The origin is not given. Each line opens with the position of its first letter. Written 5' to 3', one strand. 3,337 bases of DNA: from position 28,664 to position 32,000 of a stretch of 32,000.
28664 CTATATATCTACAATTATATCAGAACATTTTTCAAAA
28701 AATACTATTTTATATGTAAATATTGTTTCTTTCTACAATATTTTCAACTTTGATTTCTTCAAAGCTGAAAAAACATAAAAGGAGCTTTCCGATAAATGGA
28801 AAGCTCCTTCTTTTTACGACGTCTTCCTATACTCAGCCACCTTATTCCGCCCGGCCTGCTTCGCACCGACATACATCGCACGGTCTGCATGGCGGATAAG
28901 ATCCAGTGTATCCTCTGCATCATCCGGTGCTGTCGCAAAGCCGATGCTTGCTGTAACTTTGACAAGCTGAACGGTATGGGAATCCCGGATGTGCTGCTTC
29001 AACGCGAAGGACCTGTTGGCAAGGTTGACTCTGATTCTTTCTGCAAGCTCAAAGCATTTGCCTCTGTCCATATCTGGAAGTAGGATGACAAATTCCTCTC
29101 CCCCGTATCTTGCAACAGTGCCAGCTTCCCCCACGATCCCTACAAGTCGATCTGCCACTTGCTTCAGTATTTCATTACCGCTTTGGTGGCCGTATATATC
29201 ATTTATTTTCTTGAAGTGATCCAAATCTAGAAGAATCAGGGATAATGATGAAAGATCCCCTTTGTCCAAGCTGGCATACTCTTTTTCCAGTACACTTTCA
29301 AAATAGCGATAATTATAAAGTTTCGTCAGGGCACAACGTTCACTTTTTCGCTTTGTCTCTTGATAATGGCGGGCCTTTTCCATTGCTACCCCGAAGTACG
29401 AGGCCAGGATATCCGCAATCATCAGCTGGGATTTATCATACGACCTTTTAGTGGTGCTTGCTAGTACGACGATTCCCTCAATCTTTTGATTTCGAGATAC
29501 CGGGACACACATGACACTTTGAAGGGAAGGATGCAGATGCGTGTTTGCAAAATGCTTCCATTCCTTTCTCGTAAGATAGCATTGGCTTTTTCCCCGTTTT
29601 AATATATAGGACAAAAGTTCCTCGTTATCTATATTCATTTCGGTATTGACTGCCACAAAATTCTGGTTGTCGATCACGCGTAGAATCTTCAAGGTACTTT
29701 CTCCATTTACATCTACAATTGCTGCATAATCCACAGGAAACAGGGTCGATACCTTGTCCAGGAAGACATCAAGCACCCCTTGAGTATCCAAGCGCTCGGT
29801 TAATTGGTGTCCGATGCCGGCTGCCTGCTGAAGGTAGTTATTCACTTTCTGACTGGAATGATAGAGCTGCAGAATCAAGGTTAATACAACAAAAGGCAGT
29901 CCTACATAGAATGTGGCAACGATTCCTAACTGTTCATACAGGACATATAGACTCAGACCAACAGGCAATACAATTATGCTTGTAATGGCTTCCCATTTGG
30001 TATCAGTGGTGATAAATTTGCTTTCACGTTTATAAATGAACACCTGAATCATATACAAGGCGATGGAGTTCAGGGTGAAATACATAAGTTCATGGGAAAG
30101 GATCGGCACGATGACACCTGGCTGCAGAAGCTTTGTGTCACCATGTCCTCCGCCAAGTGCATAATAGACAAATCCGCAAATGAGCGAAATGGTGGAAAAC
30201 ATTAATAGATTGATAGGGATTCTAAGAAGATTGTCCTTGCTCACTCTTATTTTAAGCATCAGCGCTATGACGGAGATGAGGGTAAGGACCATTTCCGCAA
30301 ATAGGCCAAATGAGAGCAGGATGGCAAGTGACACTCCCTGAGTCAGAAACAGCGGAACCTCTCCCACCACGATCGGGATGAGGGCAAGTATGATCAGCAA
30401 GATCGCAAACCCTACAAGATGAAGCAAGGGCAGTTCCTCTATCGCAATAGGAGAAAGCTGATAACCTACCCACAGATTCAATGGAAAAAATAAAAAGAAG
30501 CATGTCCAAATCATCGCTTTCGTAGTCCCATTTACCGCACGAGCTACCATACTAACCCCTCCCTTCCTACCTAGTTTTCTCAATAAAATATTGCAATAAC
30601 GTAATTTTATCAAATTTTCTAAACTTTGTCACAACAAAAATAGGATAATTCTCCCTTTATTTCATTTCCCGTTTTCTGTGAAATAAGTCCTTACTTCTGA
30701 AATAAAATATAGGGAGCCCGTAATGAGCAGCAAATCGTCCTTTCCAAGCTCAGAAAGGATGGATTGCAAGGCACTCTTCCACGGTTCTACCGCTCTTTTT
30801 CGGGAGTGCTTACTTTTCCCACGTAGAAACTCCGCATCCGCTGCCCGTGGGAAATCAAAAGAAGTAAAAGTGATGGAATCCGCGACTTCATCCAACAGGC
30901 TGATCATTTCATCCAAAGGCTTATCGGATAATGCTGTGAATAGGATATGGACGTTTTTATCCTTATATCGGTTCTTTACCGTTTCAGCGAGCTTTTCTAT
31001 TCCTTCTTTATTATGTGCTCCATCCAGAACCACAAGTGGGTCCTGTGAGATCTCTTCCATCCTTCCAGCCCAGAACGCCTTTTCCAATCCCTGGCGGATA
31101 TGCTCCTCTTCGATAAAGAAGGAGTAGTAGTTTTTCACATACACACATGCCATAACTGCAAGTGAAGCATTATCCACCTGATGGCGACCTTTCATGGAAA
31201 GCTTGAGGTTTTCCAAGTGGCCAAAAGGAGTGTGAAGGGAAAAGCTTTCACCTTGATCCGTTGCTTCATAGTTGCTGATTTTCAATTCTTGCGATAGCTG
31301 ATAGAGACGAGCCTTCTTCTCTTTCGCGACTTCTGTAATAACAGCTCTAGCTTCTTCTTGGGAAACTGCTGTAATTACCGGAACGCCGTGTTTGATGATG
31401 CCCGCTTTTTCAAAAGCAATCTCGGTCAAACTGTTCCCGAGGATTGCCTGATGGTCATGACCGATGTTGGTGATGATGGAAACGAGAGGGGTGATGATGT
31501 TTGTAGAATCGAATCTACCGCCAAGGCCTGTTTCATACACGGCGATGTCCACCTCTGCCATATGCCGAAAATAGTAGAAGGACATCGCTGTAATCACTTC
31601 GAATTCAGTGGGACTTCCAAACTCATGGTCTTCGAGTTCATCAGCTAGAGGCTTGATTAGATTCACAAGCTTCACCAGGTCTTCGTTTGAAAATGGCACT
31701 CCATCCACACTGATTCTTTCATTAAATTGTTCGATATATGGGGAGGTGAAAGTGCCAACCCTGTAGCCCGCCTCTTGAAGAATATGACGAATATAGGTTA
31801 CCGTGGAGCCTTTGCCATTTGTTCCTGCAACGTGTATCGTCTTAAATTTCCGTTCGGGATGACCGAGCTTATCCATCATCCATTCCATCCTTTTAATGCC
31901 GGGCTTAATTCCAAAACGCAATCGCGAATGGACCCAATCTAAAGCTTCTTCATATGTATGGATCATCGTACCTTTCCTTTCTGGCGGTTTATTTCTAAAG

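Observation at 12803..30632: Complete retractile type IV pilus locus with cell-wall, tip-adhesin and c-di-GMP modules at the comC locus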

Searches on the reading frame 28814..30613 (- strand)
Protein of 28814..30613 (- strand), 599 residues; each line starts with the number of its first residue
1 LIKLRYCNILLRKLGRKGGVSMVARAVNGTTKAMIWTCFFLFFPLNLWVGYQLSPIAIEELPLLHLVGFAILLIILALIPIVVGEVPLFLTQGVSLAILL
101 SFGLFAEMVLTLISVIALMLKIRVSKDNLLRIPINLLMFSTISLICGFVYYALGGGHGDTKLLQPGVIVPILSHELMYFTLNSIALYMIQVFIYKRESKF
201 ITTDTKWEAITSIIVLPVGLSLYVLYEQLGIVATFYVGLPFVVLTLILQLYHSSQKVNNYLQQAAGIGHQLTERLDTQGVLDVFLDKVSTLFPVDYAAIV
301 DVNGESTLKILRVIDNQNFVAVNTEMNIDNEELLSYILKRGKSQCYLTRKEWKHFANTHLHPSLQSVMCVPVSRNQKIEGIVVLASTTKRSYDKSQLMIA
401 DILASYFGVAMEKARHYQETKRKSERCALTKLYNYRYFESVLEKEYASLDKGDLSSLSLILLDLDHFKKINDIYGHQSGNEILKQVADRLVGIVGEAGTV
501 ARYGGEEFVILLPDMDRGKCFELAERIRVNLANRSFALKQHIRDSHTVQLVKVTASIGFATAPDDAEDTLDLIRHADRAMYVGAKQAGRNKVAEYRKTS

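Call 5: search_protein_families(library=pfam, proteins=[window:28814-30613:-], max_evalue=0.01)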
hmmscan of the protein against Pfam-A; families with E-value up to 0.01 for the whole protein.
window:28814-30613:- (599 aa): 6 families
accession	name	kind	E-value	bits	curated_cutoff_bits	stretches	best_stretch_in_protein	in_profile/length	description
PF00990.26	GGDEF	-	1.5e-39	135.8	23.8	1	428-591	5-161/161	Diguanylate cyclase, GGDEF domain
PF13185.12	GAF_2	-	4.2e-08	33.9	28.6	1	276-412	3-136/136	GAF domain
PF01590.32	GAF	-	2e-05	25.6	22.4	1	277-410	2-132/133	GAF domain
PF13492.12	GAF_3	-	0.00019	22.3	27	1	281-412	6-128/129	GAF domain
PF11152.14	CCB2_CCB4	-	0.00059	19.6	26.3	1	345-398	142-186/195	Cofactor assembly of complex C subunit B, CCB2/CCB4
PF20972.2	MASE9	-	0.0074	16.7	24.3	0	66-243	30-192/203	MASE9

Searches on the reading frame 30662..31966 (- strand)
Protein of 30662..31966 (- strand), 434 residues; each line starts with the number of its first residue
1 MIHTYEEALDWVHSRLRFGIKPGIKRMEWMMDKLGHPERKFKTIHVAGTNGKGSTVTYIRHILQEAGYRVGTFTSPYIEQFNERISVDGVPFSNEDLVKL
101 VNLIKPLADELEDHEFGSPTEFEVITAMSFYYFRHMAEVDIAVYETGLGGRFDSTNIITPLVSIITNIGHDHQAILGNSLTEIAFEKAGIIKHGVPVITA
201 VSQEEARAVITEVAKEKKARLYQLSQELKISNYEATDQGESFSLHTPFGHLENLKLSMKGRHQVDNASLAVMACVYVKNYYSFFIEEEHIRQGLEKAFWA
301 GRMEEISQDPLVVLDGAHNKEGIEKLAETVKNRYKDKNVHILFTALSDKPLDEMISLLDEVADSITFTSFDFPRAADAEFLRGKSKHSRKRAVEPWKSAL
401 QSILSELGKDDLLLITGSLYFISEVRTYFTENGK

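Call 5: search_protein_families(library=pfam, proteins=[window:30662-31966:-], max_evalue=0.01)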
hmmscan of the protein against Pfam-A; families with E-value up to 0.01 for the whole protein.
window:30662-31966:- (434 aa): 3 families
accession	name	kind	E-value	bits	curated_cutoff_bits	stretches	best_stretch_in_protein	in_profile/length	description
PF08245.18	Mur_ligase_M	-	7.1e-18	65.7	24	1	46-273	1-199/200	Mur ligase middle domain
PF02875.26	Mur_ligase_C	-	8.2e-17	62.7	28.4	1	301-418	1-126/127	Mur ligase, glutamate ligase domain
PF01903.22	CbiX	-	0.0081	16.9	22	0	285-341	35-90/106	CbiX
